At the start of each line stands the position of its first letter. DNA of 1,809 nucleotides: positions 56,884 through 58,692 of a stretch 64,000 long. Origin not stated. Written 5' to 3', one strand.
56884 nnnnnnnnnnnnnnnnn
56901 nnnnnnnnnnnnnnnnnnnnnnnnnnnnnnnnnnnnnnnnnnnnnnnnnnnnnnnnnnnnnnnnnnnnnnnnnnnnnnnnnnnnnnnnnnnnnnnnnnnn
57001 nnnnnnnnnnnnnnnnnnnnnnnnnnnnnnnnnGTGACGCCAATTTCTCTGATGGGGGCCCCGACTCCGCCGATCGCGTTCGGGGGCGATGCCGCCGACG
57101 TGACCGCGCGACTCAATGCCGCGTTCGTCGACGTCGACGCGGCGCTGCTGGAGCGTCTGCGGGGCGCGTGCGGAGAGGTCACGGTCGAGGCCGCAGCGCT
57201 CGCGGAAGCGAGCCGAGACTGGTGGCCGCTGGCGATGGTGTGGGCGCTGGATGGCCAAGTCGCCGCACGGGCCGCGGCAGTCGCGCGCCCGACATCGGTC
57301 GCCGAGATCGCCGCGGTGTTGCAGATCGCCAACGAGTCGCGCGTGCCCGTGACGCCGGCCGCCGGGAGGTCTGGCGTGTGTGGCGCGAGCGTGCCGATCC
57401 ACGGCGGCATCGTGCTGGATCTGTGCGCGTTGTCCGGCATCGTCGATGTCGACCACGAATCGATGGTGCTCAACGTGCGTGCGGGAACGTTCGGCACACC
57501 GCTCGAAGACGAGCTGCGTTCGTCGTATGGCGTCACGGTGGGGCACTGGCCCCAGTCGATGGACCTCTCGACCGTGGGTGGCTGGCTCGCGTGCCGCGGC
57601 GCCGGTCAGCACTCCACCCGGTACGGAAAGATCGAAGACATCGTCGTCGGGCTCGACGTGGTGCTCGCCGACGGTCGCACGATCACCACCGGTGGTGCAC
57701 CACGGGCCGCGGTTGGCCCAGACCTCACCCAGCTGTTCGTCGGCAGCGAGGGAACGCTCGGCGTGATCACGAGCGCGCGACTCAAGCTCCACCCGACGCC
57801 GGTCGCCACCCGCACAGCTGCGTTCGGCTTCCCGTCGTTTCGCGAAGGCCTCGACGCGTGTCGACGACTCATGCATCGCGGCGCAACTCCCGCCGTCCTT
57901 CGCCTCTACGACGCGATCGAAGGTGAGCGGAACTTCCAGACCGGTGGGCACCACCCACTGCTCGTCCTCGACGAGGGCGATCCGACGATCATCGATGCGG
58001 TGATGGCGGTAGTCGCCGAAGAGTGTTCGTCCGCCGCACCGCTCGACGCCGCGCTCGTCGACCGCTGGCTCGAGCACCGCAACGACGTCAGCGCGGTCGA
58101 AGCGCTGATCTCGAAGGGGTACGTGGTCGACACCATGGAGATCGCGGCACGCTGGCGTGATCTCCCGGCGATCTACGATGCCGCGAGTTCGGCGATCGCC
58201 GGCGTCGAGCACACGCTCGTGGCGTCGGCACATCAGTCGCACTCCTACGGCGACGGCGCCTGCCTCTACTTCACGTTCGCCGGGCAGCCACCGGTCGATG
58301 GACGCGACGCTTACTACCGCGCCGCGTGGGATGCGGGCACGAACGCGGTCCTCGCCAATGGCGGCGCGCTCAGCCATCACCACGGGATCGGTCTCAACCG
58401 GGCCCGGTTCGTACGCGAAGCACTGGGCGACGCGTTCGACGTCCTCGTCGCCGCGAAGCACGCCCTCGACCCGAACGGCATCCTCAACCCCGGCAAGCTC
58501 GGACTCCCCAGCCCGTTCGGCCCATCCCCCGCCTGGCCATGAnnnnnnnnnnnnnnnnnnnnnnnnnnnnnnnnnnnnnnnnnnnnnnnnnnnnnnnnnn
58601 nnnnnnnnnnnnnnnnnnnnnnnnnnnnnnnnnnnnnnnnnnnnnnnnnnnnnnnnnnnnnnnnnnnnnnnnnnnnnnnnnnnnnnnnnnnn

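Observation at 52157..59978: Lipoyl-domain-less E2 and a fused alpha/beta E1 placed head to head, next to a glpD / alkyl-DHAP-synthase-like oxidase / glycerol-kinase-like operon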

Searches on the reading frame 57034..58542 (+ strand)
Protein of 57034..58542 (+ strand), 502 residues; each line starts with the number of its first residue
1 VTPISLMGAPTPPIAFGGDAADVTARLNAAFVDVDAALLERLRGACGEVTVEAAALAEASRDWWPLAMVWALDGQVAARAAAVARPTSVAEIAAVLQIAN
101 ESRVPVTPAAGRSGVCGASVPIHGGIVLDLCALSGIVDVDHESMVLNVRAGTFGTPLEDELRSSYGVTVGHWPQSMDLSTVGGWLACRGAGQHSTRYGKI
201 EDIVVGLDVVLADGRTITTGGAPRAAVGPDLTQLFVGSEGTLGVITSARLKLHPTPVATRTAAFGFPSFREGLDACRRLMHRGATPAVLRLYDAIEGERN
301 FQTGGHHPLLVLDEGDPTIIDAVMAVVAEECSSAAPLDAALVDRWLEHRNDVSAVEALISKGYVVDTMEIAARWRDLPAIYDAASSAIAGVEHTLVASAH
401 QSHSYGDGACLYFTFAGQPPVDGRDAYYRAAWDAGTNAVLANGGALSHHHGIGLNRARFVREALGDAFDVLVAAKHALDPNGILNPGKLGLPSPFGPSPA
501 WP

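Call 6: search_protein_families(library=pfam, proteins=[window:57034-58542:+], max_evalue=0.01)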
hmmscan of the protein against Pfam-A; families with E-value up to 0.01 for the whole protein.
window:57034-58542:+ (502 aa): 2 families
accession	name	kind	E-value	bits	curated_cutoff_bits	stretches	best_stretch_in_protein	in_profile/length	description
PF01565.28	FAD_binding_4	-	1.8e-32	112.4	26.4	1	81-220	2-139/139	FAD binding domain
PF02913.24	FAD-oxidase_C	-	6.5e-32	111.6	21.2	1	256-489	2-248/248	FAD linked oxidases, C-terminal domain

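Call 7: search_protein_families(library=ncbifam, proteins=[window:57034-58542:+], max_evalue=0.00001)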
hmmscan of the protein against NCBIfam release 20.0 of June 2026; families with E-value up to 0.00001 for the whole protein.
window:57034-58542:+ (502 aa): 6 families
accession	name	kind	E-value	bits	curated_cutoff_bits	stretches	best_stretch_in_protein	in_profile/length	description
TIGR00387.1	glcD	equivalog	2.4e-45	155.1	567.9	1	85-488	3-413/413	glycolate oxidase subunit GlcD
NF008408.0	PRK11230.1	equivalog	3.9e-29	101.5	897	1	71-488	45-470/499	glycolate oxidase subunit GlcD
NF049975.1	2HglutDHaseYdiJ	equivalog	3.1e-23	81.5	1350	1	81-221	53-194/1018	D-2-hydroxyglutarate dehydrogenase YdiJ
NF008439.0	PRK11282.1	equivalog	4.8e-23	81.6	284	1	89-267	8-185/358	glycolate oxidase subunit GlcE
NF053785.1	DcplphribOxDprE1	equivalog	3.9e-11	42.8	500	1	74-259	9-187/449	decaprenylphosphoryl-beta-D-ribose oxidase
TIGR01679.1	bact_FAD_ox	subfamily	2.3e-09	36.7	292.25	1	73-255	5-175/419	FAD-linked oxidoreductase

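Call 18: search_solved_structures(query=window:57034-58542:+, max_evalue=1e-10)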
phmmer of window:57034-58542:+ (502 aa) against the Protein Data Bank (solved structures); distinct sequences matched with E-value up to 1e-10: 12.
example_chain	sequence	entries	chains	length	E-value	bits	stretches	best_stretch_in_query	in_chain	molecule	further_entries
2uuu_A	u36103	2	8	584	4.8e-51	177.4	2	74-301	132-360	ALKYLDIHYDROXYACETONEPHOSPHATE SYNTHASE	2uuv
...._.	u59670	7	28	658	8.6e-48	166.7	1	83-294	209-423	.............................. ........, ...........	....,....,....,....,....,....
4bca_A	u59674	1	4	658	3e-47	164.9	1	83-294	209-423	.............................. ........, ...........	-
4bc7_A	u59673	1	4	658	4.1e-47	164.5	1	83-294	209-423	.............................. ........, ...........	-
3pm9_A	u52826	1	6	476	2.1e-35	125.9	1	80-272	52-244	Putative oxidoreductase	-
8jdc_A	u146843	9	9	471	2.9e-35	125.4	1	82-290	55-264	Probable D-lactate dehydrogenase, mitochondrial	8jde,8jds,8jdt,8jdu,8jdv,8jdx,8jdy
8jdb_A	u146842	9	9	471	4.8e-35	124.7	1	82-489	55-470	Probable D-lactate dehydrogenase, mitochondrial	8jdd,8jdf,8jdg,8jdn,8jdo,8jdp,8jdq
7qh2_C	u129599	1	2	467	4.6e-28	101.6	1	81-489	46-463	Lactate dehydrogenase (NAD(+),ferredoxin) subunit LctD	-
6lpn_A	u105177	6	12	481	3.4e-26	95.5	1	81-348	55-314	D-2-hydroxyglutarate dehydrogenase, mitochondrial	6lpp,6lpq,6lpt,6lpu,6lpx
9qgz_A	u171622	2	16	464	2.4e-24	89.4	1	80-294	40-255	Glycolate oxidase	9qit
6v42_A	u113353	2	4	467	2.5e-12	49.7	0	80-274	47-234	FAD/FMN-containing dehydrogenase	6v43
6c80_A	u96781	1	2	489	1.6e-11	47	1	60-270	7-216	cytokinin oxidase LuCKX1.1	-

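Call 61: search_dna_similar(query=window:57034-58542:+, collection=plasmids, mode=protein, max_rows=15, max_evalue=1e-40)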
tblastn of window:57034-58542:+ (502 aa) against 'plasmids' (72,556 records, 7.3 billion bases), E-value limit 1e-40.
Records with a match: 65; places in all: 66; records where one place covers at least 80% of the query: 65.
Best place of each record, by identity: <60% 65.
By first word of the organism name: Streptomyces 17; Roseibium 6; Enterococcus 6; Labrenzia 4; Cupriavidus 3; Sinorhizobium 3; Escherichia 3; Moraxella 3; Paracoccus 2; Burkholderia 1; and 17 more.
By predicted mobility (MOB-suite, as given by PLSDB): non-mobilizable 52; mobilizable 11; conjugative 2.
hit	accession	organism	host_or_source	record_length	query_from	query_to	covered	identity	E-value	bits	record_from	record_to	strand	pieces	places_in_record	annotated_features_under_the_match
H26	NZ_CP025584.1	Paracoccus jeotgali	-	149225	10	501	98%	53.5%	3e-150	482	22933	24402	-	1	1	FAD-binding oxidoreductase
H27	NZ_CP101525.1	Burkholderia arboris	mixed culture,soil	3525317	6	497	98%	50.7%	3e-138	447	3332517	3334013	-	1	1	none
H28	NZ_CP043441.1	Cupriavidus campinensis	cell culture,soil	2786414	6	491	97%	50.1%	2e-137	445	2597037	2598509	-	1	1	none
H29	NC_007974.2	Cupriavidus metallidurans CH34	-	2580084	6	491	97%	49.5%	1e-133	434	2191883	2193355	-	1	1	none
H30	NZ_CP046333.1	Cupriavidus metallidurans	sedimentation pond in a zinc factory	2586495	6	491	97%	49.5%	1e-133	434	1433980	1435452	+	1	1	none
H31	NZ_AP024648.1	Arthrobacter sp. StoSoilB13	-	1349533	7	491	97%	47.2%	1e-115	444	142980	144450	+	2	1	record has no annotation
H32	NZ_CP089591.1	Microbacterium sp. J1-1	cell culture,activated sludge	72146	60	494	87%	40.0%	3e-76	268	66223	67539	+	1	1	FAD-binding oxidoreductase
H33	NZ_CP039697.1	Novosphingobium sp. EMRT-2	cell,freshwater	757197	86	489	80%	39.3%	5e-72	256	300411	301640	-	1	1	FAD-binding oxidoreductase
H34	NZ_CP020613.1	Paracoccus contaminans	isolate,water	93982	86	499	82%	36.9%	6e-69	247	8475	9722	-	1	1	FAD-binding oxidoreductase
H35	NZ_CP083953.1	Mesorhizobium sp. B2-1-8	cell culture,soil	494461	86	498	82%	36.3%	1e-71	254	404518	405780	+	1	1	FAD-binding oxidoreductase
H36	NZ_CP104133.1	Sinorhizobium sp. K101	Phaseolus vulgaris,cell ...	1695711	86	492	81%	36.7%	4e-70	250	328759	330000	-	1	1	none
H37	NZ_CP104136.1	Sinorhizobium sp. C101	Phaseolus vulgaris,cell ...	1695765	86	492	81%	36.7%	4e-70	250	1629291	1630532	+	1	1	record has no annotation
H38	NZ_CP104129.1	Sinorhizobium sp. M103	Phaseolus vulgaris,cell ...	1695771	86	492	81%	36.7%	4e-70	250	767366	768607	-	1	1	none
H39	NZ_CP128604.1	Roseibium aggregatum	cell culture,marine biofilms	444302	86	492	81%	36.5%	2e-68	245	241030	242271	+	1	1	FAD-binding oxidoreductase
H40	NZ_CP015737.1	Shinella sp. HZN7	-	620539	86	492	81%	36.4%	5e-70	250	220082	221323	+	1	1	FAD-binding oxidoreductase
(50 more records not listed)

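Call 62: get_annotated_region(hit=H26, flank=7000)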
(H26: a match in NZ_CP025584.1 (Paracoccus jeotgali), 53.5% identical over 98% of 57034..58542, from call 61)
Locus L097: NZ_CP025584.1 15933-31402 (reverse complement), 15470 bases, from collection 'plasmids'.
description: Paracoccus jeotgali strain CBA4604 plasmid pCBA4604-01, complete sequence
organism: Paracoccus jeotgali (NCBI taxid 2065379)
taxonomy: Bacteria; Pseudomonadota; Alphaproteobacteria; Rhodobacterales; Paracoccaceae; Paracoccus; Paracoccus jeotgali
host: -; source: -; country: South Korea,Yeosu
typing (MOB-suite, as given by PLSDB): non-mobilizable
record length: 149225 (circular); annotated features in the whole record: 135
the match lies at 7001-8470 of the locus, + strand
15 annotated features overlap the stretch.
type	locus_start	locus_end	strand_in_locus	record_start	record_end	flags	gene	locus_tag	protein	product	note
CDS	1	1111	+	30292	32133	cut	-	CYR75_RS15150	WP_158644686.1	CoA-binding protein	-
CDS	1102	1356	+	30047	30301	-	-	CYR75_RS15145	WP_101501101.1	hypothetical protein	-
CDS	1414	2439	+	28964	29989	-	-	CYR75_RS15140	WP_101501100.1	ABC transporter substrate-binding protein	-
CDS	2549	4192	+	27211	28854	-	-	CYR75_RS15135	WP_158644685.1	ABC transporter permease subunit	-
CDS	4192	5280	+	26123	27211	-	-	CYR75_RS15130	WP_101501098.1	ABC transporter ATP-binding protein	-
CDS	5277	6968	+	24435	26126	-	-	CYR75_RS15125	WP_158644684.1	glycerol-3-phosphate dehydrogenase/oxidase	-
CDS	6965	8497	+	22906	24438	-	-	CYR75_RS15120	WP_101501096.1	FAD-binding oxidoreductase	-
CDS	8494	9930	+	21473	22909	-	-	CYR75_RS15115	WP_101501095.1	FGGY-family carbohydrate kinase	GO:0005975 - carbohydrate metabolic process [Evidence IEA]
CDS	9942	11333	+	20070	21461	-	-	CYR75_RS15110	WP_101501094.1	aldehyde dehydrogenase family protein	-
CDS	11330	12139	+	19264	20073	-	-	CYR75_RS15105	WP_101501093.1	enoyl-CoA hydratase-related protein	-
CDS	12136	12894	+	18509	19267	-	-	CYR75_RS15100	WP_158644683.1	enoyl-CoA hydratase/isomerase family protein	-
CDS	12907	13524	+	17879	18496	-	-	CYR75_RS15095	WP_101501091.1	TetR/AcrR family transcriptional regulator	GO:0006355 - regulation of DNA-templated transcription [Evidence IEA]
CDS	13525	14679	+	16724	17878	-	-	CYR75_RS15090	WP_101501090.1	iron-containing alcohol dehydrogenase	-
CDS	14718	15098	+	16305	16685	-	-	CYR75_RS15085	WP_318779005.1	thioesterase family protein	-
CDS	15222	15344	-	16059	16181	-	-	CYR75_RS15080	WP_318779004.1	helix-turn-helix domain-containing protein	GO:0006310 - DNA recombination [Evidence IEA]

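Call 63: get_annotated_region(hit=H29, flank=7000)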
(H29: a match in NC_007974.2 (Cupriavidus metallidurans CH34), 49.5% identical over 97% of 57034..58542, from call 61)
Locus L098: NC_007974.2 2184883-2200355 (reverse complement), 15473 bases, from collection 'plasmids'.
description: Cupriavidus metallidurans CH34 megaplasmid, complete sequence
organism: Cupriavidus metallidurans CH34 (NCBI taxid 266264)
taxonomy: Bacteria; Pseudomonadota; Betaproteobacteria; Burkholderiales; Burkholderiaceae; Cupriavidus; Cupriavidus metallidurans; Cupriavidus metallidurans CH34
host: -; source: -; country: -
typing (MOB-suite, as given by PLSDB): mobilizable; replicon rep_cluster_104,rep_cluster_1581,rep_cluster_80; relaxase MOBP,MOBP
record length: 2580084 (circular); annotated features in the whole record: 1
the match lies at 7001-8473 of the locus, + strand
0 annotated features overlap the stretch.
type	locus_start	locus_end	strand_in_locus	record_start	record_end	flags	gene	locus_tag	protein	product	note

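Call 66: search_solved_structures(query=window:57034-58542:+, max_evalue=1e-40, show_alignments=2)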
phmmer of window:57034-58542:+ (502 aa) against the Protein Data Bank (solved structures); distinct sequences matched with E-value up to 1e-40: 4.
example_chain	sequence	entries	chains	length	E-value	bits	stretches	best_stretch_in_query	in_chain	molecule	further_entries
2uuu_A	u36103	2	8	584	4.8e-51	177.4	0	74-301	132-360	ALKYLDIHYDROXYACETONEPHOSPHATE SYNTHASE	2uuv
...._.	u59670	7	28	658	8.6e-48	166.7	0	83-294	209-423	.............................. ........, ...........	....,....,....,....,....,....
4bca_A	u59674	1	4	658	3e-47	164.9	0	83-294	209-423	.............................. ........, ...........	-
4bc7_A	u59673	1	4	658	4.1e-47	164.5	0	83-294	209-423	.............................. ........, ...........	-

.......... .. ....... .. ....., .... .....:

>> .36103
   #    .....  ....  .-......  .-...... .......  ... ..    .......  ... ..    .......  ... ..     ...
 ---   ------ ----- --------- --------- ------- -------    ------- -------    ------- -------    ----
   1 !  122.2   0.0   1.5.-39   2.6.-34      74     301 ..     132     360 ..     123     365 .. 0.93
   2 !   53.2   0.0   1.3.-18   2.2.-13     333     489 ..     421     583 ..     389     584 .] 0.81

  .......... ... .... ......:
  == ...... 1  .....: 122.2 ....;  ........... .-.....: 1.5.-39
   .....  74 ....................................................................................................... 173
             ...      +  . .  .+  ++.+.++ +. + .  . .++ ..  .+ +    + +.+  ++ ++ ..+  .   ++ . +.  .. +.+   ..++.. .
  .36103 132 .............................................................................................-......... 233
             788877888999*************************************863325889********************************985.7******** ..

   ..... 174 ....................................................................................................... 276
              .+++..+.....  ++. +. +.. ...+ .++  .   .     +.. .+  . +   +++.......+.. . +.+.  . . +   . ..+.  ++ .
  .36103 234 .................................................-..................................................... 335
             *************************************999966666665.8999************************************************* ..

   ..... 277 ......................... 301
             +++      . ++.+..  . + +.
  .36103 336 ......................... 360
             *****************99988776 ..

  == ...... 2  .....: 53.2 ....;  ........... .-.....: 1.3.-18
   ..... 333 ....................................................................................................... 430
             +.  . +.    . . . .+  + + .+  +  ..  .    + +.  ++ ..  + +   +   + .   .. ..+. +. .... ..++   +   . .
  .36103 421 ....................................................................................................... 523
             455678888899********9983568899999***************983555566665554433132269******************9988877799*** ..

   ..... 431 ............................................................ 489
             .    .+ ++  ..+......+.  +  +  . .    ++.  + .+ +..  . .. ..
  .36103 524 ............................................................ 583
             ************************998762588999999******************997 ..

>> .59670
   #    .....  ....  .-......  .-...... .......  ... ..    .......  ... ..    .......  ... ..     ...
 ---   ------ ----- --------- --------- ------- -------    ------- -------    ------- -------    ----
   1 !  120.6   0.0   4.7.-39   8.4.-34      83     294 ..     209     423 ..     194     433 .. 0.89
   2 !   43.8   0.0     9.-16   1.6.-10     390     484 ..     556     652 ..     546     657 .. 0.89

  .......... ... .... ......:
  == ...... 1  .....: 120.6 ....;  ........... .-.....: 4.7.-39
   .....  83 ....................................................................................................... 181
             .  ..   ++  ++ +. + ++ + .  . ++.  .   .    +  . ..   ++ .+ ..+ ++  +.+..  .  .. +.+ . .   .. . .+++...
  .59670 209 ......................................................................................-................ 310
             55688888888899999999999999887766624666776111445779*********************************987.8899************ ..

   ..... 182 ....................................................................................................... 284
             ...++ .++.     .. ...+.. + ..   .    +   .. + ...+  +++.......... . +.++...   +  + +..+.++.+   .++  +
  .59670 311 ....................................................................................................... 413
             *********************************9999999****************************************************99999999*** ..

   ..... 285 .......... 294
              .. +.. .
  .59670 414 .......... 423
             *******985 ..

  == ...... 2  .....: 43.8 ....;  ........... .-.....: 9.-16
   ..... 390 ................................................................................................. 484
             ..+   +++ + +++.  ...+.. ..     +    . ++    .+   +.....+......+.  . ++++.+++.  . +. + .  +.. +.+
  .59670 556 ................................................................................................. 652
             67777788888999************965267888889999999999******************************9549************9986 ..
